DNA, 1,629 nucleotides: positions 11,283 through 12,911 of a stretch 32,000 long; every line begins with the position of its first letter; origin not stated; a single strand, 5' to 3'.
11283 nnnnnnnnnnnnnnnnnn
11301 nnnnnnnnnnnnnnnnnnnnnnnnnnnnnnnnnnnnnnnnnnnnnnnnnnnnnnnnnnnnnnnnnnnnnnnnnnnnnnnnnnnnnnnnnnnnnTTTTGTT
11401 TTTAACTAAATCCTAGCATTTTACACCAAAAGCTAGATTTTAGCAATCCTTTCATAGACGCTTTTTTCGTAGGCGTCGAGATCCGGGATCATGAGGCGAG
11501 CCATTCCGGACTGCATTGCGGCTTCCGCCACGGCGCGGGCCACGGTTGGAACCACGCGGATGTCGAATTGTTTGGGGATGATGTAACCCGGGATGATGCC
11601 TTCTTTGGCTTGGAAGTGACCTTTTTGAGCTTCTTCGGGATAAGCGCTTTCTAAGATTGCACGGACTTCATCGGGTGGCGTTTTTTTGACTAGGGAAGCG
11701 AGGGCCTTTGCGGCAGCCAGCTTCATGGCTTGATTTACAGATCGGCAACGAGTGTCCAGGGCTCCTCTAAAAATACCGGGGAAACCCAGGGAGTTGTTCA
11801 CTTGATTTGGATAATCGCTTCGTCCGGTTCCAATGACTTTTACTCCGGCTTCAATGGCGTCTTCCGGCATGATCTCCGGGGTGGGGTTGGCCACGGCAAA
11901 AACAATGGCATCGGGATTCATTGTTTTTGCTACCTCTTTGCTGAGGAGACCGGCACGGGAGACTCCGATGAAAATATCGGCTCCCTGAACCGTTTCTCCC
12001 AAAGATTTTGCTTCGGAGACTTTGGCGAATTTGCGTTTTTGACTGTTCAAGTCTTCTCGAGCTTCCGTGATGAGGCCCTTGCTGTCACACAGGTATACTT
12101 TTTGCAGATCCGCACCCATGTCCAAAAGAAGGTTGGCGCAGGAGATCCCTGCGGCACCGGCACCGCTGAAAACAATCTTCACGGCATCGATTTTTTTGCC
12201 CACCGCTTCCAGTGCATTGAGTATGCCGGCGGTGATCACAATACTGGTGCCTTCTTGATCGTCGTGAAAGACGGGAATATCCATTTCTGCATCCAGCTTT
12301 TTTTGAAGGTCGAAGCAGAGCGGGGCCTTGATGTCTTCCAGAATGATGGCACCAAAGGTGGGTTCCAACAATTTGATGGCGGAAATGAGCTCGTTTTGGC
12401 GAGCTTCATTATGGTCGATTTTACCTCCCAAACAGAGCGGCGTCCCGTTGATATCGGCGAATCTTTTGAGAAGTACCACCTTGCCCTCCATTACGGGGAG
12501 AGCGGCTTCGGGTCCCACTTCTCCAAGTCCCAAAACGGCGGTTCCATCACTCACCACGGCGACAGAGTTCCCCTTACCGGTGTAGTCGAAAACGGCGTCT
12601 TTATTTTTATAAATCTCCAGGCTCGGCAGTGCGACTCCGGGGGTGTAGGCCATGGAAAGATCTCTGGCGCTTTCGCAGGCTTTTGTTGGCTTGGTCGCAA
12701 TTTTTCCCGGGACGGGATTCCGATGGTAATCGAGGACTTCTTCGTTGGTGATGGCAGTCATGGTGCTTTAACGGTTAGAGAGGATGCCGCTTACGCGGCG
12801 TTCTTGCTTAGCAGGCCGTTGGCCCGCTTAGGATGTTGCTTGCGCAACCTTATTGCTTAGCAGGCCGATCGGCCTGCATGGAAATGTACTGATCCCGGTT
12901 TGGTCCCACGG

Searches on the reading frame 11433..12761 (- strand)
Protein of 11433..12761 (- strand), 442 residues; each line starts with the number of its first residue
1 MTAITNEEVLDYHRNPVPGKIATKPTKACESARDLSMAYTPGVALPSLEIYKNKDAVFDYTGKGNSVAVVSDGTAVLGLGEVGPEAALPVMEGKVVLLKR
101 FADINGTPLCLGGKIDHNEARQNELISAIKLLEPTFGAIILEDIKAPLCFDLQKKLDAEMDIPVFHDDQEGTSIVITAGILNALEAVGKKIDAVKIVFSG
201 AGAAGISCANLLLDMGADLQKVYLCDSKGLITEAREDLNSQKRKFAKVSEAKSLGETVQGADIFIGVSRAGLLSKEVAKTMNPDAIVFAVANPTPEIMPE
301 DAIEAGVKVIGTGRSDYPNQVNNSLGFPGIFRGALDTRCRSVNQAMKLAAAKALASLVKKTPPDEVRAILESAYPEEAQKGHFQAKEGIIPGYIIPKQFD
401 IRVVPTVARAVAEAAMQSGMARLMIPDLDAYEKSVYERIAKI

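Call 12: search_protein_families(library=pfam, proteins=[window:11433-12761:-])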
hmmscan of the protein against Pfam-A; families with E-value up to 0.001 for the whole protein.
window:11433-12761:- (442 aa): 3 families
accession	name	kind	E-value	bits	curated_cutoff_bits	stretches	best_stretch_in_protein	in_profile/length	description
PF03949.21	Malic_M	-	4.8e-26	92.1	23.5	1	170-365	2-232/258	Malic enzyme, NAD binding domain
PF00390.24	malic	-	1.2e-21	77.7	23.1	1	20-156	3-181/182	Malic enzyme, N-terminal domain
PF01262.27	AlaDh_PNT_C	-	0.00013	22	23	1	191-291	26-129/214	Alanine dehydrogenase/PNT, C-terminal domain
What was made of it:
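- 11433..12761 (-): Malic enzyme gene, immediately downstream of the element pair. Pfam PF00390 and PF03949 (call 12).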
